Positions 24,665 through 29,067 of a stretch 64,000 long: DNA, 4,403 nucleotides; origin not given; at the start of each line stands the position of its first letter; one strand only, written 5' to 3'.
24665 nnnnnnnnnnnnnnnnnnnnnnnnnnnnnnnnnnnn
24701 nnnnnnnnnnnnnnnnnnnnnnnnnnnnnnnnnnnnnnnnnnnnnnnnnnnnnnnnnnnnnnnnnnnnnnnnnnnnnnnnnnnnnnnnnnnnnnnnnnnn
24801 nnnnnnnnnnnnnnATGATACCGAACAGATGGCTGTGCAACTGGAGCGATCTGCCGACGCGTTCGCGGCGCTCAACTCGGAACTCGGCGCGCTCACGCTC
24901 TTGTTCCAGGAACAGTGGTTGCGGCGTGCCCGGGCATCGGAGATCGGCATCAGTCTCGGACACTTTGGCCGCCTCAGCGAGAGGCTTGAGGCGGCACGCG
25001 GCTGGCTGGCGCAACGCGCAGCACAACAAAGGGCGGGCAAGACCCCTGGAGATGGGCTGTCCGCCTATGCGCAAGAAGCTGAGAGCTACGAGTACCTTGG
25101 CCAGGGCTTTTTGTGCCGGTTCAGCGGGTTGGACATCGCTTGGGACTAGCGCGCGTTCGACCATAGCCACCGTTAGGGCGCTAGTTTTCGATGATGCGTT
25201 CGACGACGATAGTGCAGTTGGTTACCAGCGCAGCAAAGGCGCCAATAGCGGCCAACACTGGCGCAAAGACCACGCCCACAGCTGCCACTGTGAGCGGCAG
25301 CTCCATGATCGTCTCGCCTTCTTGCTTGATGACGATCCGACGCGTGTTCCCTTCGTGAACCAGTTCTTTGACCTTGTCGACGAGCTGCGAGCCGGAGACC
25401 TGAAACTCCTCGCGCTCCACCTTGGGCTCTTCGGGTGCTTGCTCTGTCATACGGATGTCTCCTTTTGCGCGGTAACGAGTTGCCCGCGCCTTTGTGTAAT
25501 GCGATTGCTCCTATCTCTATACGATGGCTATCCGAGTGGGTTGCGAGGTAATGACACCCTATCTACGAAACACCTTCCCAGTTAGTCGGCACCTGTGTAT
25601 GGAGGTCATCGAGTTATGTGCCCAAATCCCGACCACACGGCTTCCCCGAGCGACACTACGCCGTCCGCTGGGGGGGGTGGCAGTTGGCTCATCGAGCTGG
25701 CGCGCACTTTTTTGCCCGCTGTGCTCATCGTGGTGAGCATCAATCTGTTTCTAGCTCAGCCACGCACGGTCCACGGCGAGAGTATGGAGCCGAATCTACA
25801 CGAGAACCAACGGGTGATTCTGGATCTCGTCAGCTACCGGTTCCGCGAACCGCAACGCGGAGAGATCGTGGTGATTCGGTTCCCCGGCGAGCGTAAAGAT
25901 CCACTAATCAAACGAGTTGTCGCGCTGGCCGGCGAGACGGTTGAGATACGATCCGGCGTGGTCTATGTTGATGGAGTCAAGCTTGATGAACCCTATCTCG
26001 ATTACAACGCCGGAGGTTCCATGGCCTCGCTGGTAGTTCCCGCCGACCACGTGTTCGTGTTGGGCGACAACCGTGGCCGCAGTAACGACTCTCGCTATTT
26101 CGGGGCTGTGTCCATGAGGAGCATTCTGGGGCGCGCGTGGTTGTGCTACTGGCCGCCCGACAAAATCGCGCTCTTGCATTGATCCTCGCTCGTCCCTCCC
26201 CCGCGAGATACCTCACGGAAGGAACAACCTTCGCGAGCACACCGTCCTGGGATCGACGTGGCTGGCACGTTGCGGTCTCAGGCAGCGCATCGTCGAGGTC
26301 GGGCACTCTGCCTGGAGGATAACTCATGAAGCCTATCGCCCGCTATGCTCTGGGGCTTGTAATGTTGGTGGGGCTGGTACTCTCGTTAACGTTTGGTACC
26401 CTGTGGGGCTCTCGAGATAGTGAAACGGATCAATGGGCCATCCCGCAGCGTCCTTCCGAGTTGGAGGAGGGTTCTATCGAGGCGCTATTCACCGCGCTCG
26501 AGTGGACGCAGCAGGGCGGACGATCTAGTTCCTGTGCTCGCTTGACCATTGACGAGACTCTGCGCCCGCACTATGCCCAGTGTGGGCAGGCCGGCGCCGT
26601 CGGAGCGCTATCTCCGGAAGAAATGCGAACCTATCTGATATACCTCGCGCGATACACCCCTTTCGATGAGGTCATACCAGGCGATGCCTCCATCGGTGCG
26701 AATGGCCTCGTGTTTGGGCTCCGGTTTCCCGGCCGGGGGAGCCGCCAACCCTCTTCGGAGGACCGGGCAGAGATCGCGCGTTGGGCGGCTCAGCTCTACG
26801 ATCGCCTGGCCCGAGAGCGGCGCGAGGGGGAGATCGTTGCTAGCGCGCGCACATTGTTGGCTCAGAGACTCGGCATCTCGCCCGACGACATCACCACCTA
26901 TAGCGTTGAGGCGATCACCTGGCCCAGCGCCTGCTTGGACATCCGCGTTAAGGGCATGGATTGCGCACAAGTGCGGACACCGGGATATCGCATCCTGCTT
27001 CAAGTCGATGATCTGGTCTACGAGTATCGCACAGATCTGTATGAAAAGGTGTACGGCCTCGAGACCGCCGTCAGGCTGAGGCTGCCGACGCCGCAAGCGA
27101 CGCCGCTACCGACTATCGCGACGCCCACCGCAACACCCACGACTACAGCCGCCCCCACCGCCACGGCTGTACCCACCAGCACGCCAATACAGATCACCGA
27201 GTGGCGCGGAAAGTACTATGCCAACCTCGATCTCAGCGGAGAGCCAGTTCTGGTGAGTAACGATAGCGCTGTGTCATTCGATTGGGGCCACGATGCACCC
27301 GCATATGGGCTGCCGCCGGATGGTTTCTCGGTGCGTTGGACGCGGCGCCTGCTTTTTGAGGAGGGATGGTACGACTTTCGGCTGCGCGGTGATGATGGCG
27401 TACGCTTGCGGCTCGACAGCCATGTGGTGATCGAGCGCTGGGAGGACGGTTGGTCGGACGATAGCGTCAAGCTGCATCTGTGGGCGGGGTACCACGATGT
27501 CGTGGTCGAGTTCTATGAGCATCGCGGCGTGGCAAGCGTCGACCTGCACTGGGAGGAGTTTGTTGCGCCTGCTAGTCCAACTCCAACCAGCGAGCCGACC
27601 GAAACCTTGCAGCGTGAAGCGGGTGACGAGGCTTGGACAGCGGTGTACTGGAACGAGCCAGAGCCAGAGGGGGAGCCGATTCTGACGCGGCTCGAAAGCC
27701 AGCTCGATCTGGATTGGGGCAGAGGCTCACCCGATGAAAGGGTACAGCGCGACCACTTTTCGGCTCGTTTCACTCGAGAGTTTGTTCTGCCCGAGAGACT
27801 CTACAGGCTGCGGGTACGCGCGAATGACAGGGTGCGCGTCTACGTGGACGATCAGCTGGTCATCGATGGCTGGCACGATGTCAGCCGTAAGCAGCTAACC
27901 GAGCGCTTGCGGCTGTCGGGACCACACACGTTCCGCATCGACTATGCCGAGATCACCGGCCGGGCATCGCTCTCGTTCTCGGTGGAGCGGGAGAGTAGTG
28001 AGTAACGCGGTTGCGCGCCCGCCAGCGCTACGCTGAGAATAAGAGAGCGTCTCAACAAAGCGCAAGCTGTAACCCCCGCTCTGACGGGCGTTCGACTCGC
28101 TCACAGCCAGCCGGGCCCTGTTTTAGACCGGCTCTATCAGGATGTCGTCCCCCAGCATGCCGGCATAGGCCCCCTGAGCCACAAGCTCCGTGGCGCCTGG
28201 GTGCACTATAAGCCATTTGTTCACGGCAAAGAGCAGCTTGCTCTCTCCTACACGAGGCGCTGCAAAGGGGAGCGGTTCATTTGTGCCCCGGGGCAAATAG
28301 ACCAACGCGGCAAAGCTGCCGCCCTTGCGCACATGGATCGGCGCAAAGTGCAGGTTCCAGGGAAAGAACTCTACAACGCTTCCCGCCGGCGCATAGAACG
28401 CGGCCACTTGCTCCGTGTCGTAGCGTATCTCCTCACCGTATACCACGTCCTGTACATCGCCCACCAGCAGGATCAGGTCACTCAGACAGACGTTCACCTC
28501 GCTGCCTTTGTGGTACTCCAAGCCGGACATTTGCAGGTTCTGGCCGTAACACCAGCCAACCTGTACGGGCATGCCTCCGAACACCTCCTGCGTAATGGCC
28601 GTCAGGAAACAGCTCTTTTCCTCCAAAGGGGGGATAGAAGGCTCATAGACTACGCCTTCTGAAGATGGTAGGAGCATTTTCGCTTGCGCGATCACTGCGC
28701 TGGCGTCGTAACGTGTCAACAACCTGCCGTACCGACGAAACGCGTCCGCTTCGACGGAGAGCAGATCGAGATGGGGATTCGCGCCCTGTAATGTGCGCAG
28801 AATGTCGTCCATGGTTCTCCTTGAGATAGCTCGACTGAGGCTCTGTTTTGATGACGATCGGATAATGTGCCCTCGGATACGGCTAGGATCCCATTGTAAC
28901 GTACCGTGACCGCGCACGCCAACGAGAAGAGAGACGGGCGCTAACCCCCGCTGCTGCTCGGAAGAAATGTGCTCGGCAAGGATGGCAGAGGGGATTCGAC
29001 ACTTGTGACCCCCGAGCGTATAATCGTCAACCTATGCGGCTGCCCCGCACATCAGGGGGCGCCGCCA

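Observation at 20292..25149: Nickel-pincer racemase LarA translationally coupled to a GH20 hydrolase, divergent from an MFS transporter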

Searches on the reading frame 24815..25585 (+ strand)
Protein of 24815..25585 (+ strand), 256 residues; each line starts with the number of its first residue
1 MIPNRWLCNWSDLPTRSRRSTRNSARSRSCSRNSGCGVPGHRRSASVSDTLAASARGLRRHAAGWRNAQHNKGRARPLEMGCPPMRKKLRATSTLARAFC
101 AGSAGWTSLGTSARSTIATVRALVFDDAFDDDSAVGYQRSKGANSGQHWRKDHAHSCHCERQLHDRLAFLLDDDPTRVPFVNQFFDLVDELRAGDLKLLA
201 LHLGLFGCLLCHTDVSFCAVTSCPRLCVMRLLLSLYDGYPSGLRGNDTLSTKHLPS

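Call 11: search_protein_families(library=pfam, proteins=[window:24815-25585:+])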
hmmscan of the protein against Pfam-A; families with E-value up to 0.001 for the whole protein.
window:24815-25585:+ (256 aa): 0 families

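Call 72: search_protein_families(library=pfam, proteins=[window:24815-25585:+], max_evalue=0.01)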
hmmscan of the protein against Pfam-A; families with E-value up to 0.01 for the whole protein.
window:24815-25585:+ (256 aa): 0 families
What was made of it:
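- Tried and rejected: The ORF 24815-25585 (+) has no Pfam hit (calls 11, 72).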

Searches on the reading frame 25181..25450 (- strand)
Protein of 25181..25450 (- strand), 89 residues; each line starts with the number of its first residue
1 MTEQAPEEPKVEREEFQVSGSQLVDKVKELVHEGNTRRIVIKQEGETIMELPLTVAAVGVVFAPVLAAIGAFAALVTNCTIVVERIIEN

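Call 40: search_protein_families(library=pfam, proteins=[window:25181-25450:-], max_evalue=0.00001)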
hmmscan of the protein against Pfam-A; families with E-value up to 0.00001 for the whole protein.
window:25181-25450:- (89 aa): 1 family
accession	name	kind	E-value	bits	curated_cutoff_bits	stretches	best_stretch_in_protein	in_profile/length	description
PF14242.11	DUF4342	-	1.1e-29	102.7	25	1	12-85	4-81/81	Domain of unknown function (DUF4342)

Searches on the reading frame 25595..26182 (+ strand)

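Call 8: search_protein_families(library=pfam, proteins=[window:25595-26182:+])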
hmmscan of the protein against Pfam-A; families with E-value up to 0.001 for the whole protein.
window:25595-26182:+ (195 aa): 2 families
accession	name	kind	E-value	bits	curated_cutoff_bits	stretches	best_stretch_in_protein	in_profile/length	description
PF10502.14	Peptidase_S26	-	1.1e-48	165.7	22.9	1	33-186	2-168/168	Signal peptidase, peptidase S26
PF00717.28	Peptidase_S24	-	5.7e-06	26.5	23.3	1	58-120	39-93/116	Peptidase S24-like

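Call 9: search_protein_families(library=ncbifam, proteins=[window:25595-26182:+])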
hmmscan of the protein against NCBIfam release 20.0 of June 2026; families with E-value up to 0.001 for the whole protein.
window:25595-26182:+ (195 aa): 6 families
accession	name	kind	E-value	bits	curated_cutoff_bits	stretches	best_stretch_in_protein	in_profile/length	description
TIGR02227.1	sigpep_I_bact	equivalog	1.5e-44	151.8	47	1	37-188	3-161/162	signal peptidase I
TIGR02754.1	sod_Ni_protease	equivalog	5.5e-16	58.8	63.25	2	59-119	3-63/90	nickel-type superoxide dismutase maturation protease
NF008114.0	PRK10861.1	equivalog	1.5e-15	57.4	277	2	139-182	255-298/324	signal peptidase I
TIGR02771.1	TraF_Ti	equivalog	1.5e-13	50.6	100.25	1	33-181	11-165/171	conjugative transfer signal peptidase TraF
NF010412.0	PRK13838.1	subfamily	1.4e-11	44.1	186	1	102-181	87-169/177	conjugal transfer pilin processing protease TraF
NF010459.0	PRK13884.1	subfamily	0.00024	20.6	156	1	103-177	87-168/178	conjugal transfer peptidase TraF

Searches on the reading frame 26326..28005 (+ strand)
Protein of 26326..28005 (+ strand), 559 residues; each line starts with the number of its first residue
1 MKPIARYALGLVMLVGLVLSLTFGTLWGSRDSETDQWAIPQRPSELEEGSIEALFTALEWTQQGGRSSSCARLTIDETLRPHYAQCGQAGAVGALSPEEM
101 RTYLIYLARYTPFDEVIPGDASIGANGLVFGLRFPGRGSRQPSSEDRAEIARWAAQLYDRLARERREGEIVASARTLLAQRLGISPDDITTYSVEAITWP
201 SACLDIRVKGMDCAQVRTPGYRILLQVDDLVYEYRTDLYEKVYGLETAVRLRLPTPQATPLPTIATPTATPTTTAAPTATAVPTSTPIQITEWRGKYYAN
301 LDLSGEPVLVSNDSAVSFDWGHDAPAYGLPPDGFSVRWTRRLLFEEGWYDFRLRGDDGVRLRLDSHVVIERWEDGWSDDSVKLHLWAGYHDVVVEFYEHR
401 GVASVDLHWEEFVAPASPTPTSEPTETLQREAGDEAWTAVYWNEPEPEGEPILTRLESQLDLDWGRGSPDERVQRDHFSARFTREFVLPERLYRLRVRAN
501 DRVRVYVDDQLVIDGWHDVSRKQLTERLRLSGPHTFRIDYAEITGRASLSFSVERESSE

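Call 8: search_protein_families(library=pfam, proteins=[window:26326-28005:+])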
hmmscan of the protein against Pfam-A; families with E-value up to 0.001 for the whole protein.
window:26326-28005:+ (559 aa): 1 family
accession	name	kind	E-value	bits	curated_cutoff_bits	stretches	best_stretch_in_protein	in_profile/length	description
PF07691.17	PA14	-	2.1e-31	109.1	24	2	297-409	9-133/147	PA14 domain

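Call 9: search_protein_families(library=ncbifam, proteins=[window:26326-28005:+])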
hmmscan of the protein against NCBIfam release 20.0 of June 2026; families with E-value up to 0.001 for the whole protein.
window:26326-28005:+ (559 aa): 1 family
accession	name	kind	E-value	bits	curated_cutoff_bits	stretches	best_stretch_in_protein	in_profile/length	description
NF041776.1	xylosidase_Xyl3A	equivalog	3.3e-08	32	1250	1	428-556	437-571/846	xylan 1,4-beta-xylosidase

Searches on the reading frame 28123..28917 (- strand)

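Call 8: search_protein_families(library=pfam, proteins=[window:28123-28917:-])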
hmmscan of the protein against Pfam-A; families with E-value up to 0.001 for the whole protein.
window:28123-28917:- (264 aa): 1 family
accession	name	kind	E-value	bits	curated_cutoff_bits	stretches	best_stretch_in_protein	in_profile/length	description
PF16161.11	DUF4867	-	7.2e-61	205.7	28.7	1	54-259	3-201/201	Domain of unknown function (DUF4867)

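Call 9: search_protein_families(library=ncbifam, proteins=[window:28123-28917:-])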
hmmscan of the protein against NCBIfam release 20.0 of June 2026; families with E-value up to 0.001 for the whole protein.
window:28123-28917:- (264 aa): 0 families
